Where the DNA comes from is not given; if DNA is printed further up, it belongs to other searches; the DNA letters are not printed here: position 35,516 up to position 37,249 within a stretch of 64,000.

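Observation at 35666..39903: guaB3-guaA-ATP-grasp operon: a GSP-synthase-family enzyme is translationally coupled (GTGA) to GMP synthase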

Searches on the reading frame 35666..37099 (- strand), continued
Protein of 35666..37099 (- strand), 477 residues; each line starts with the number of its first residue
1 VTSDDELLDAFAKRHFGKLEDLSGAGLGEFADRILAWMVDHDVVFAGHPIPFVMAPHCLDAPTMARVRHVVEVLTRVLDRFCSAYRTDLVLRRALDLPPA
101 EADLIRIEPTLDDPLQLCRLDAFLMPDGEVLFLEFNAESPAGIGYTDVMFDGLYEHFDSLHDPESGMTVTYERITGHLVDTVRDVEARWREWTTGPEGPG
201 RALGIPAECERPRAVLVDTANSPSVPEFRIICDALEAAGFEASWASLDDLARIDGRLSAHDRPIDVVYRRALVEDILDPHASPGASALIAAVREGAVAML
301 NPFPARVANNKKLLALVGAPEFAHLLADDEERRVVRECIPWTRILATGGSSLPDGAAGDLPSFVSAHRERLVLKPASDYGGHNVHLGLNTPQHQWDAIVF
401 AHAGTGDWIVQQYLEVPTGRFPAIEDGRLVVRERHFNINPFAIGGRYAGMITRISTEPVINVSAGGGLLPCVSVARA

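Call 59: find_encoding_contigs(protein=P0392, flank=5000, max_places=1)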
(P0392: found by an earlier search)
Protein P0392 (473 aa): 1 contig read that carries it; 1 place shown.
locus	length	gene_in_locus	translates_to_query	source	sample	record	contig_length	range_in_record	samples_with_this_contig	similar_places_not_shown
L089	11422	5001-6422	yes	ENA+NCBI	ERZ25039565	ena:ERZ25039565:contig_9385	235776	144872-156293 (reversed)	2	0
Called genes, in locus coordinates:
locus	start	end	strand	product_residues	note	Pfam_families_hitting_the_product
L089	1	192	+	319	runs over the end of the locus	PF00561:Abhydrolase_1, PF08386:Abhydrolase_4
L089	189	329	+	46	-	-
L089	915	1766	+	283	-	PF07228:SpoIIE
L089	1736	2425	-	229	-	PF02798:GST_N (faint), PF13409:GST_N_2 (weak), PF13417:GST_N_3 (weak), PF00043:GST_C (faint), PF13410:GST_C_2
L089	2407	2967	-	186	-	PF00903:Glyoxalase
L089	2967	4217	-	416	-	PF00501:AMP-binding (weak), PF14535:AMP-binding_C_2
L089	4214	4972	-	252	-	PF00285:Citrate_synt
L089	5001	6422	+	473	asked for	PF03738:GSP_synth (weak), PF04174:CP_ATPgrasp_1 (faint), PF14403:CP_ATPgrasp_2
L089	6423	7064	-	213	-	-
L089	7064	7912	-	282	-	PF04199:Cyclase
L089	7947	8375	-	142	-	PF01592:NifU_N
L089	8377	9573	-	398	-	PF00266:Aminotran_5, PF01041:DegT_DnrJ_EryC1 (weak)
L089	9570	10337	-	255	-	PF02463:SMC_N, PF00005:ABC_tran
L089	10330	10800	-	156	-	PF02082:Rrf2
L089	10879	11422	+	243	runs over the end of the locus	PF00106:adh_short, PF01370:Epimerase (weak), PF08659:KR, PF13561:adh_short_C2, PF23441:SDR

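Call 60: find_encoding_contigs(protein=P0249, flank=5000, max_places=1)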
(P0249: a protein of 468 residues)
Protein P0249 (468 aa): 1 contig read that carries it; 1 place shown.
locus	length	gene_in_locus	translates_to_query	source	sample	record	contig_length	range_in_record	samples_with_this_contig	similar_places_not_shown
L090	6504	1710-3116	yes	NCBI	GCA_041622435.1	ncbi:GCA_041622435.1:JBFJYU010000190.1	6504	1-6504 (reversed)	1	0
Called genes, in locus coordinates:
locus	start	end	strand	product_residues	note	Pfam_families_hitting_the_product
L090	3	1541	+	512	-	?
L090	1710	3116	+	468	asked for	PF04174:CP_ATPgrasp_1 (weak), PF14403:CP_ATPgrasp_2 (weak)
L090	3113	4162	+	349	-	PF05013:FGase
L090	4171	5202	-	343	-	PF08240:ADH_N, PF00107:ADH_zinc_N, PF13602:ADH_zinc_N_2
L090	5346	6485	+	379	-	-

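Call 61: find_encoding_contigs(protein=P0256, flank=5000, max_places=1)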
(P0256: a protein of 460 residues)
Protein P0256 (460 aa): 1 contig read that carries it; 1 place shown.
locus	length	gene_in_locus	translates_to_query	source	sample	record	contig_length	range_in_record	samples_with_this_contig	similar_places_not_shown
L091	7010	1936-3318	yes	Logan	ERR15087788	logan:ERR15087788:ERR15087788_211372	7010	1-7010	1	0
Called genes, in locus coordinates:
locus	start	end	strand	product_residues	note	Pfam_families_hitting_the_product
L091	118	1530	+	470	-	PF00342:PGI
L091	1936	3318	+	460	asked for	PF03738:GSP_synth (weak), PF14403:CP_ATPgrasp_2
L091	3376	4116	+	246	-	PF04909:Amidohydro_2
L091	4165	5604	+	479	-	-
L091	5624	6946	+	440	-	PF01979:Amidohydro_1, PF07969:Amidohydro_3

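Call 74: search_solved_structures(query=A4, max_evalue=10, show_alignments=4)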
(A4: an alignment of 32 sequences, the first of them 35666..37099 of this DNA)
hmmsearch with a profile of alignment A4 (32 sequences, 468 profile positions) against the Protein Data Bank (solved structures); distinct sequences matched with E-value up to 10: 4.
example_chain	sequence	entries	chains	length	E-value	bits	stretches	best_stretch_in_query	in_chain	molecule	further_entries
3n6x_A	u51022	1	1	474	9.7e-06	27.7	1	246-440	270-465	Putative glutathionylspermidine synthase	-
7rro_H1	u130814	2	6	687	0.1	14.4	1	9-113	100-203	Coiled-coil domain containing 114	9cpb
7uk6_A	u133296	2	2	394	0.85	11.4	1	73-144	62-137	Putative acid--amine ligase YjfC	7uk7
8tcs_D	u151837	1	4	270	1.7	10.4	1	365-392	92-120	Xylose isomerase-like TIM barrel domain-containing protein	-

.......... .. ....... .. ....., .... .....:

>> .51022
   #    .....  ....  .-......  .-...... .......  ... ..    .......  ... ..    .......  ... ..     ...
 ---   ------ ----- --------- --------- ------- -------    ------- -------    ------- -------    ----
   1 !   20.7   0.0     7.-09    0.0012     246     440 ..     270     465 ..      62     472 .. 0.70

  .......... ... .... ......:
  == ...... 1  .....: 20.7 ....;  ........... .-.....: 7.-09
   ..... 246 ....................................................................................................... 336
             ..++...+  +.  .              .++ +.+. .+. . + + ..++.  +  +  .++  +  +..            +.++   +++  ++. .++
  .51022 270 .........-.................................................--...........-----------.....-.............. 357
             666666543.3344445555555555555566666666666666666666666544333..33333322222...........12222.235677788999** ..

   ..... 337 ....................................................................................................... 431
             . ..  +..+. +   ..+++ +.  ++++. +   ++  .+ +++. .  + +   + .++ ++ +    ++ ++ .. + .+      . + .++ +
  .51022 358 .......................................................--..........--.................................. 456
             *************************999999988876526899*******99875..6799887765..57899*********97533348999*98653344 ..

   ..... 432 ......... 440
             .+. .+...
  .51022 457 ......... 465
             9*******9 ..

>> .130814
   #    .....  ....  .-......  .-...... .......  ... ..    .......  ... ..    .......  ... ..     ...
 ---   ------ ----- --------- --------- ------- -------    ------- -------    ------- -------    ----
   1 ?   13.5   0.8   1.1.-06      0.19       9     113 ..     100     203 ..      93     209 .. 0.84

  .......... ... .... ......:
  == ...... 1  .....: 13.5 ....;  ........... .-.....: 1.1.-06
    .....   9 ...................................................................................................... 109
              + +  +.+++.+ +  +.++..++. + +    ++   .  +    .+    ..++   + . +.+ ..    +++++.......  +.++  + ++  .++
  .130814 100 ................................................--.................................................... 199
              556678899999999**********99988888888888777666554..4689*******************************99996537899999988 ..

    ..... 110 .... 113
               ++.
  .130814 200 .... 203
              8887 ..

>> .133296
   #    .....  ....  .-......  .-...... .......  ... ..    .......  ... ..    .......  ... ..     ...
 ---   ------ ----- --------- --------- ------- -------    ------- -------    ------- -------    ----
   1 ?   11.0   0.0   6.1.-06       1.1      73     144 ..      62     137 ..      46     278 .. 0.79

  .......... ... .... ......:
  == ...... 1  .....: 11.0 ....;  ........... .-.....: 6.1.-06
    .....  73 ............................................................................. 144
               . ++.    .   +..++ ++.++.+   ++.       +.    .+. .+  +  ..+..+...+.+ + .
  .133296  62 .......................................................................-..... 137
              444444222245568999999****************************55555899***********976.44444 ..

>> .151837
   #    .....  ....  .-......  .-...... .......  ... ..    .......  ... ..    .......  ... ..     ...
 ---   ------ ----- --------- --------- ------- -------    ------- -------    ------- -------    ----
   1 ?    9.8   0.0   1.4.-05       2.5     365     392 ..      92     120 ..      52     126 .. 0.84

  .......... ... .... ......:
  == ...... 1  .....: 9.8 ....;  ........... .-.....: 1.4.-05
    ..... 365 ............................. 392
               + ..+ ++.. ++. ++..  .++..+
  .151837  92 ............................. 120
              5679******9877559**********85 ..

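Call 75: search_protein_families(library=pfam, proteins=[P0248, P0368, P0295, P0340, P0302, P0334, P0328], max_evalue=0.001)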
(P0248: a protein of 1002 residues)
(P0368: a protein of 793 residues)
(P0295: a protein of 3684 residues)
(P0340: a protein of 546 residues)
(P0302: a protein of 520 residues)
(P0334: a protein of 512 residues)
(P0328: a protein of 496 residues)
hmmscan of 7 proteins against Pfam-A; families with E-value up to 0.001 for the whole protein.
P0248 (1002 aa): 4 families
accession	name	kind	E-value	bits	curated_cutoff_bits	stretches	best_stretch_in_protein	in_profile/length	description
PF01833.30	TIG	-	1.4e-06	28.7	20.9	1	494-572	1-80/84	IPT/TIG domain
PF03738.19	GSP_synth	-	1.8e-06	27.8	29.3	1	615-979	30-353/371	Glutathionylspermidine synthase preATP-grasp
PF13432.12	TPR_16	-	0.00049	20.9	32.7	1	191-249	4-62/65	Tetratricopeptide repeat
PF14403.11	CP_ATPgrasp_2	-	0.001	18.6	32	0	815-950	223-343/374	Circularly permuted ATP-grasp type 2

P0368 (793 aa): 1 family
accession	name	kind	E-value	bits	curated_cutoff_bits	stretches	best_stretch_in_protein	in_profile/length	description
PF14403.11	CP_ATPgrasp_2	-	2.9e-05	23.6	32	1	552-727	163-336/374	Circularly permuted ATP-grasp type 2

P0295 (3684 aa): 5 families
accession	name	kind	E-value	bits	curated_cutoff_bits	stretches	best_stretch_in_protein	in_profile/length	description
PF00668.25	Condensation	-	3.5e-74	250.6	30.6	1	5-444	2-448/456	Condensation domain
PF00975.26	Thioesterase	-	4.3e-29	102.8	26.4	1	1005-1241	2-214/226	Thioesterase domain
PF00550.31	PP-binding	-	1.3e-12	48.3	20.8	1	917-979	3-67/67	Phosphopantetheine attachment site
PF14403.11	CP_ATPgrasp_2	-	2.4e-06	27.2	32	0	3060-3115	282-335/374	Circularly permuted ATP-grasp type 2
PF14397.11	ATPgrasp_ST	-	0.00076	19.2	31.4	0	3054-3096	48-90/278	Sugar-transfer associated ATP-grasp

P0340 (546 aa): 3 families
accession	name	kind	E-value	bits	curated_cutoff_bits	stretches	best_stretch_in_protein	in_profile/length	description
PF14403.11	CP_ATPgrasp_2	-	2.4e-10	40.3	32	1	321-506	172-357/374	Circularly permuted ATP-grasp type 2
PF03738.19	GSP_synth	-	4.8e-10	39.6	29.3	1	162-481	38-331/371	Glutathionylspermidine synthase preATP-grasp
PF04174.18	CP_ATPgrasp_1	-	2.1e-08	34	23.1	1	321-466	172-323/332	A circularly permuted ATPgrasp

P0302 (520 aa): 0 families

P0334 (512 aa): 1 family
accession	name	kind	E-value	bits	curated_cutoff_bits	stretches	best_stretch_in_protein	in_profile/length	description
PF14403.11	CP_ATPgrasp_2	-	2.4e-05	23.9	32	1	151-427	80-336/374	Circularly permuted ATP-grasp type 2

P0328 (496 aa): 1 family
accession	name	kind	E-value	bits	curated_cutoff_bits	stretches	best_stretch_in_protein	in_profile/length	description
PF02955.21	GSH-S_ATP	-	0.00043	20.2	23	0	368-429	19-79/175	Prokaryotic glutathione synthetase, ATP-grasp domain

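Call 84: find_encoding_contigs(protein=P0242, flank=5000, max_places=2)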
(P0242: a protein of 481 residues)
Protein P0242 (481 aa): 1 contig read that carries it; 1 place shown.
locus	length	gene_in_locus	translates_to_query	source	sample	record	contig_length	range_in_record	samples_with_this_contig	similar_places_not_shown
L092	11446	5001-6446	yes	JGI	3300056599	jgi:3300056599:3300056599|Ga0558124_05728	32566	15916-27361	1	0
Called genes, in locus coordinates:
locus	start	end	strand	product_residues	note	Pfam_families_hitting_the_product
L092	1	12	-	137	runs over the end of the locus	-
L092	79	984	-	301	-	PF06325:PrmA, PF13489:Methyltransf_23 (faint), PF13847:Methyltransf_31 (weak), PF08241:Methyltransf_11 (weak), PF13649:Methyltransf_25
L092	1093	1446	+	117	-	-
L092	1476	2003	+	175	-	-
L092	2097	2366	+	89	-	PF13893:RRM_5 (weak), PF00076:RRM_1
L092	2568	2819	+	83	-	PF00076:RRM_1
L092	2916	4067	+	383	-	PF27098:Rv0959_3rd, PF13519:VWA_2 (weak)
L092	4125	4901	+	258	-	PF00515:TPR_1 (faint), PF07719:TPR_2 (faint), PF13174:TPR_6 (faint), PF13176:TPR_7 (faint), PF13181:TPR_8 (faint), PF13424:TPR_12 (faint), PF13428:TPR_14 (faint), PF14559:TPR_19 (faint), +1 more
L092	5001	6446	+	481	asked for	-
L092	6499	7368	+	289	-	PF00520:Ion_trans, PF07885:Ion_trans_2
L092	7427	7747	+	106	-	-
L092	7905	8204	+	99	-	-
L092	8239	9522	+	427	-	PF00072:Response_reg, PF00158:Sigma54_activat, PF14532:Sigma54_activ_2, PF07728:AAA_5 (faint), PF25601:AAA_lid_14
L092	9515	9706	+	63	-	PF02954:HTH_8 (faint)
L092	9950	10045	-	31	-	-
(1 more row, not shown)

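Call 85: find_encoding_contigs(protein=P0251, flank=5000, max_places=2)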
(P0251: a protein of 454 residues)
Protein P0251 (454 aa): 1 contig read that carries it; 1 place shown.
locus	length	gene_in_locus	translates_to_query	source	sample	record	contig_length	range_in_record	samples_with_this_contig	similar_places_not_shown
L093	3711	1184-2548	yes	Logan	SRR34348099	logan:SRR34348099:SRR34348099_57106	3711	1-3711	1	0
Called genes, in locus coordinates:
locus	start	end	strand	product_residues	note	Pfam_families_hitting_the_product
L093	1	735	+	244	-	?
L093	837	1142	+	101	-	-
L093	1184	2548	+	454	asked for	PF14403:CP_ATPgrasp_2 (weak)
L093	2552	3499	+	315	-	PF05013:FGase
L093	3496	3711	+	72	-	?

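Call 86: search_protein_families(library=padloc, proteins=[window:35666-37099:-], max_evalue=0.01)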
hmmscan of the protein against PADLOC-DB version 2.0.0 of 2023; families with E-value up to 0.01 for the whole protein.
window:35666-37099:- (477 aa): 0 families
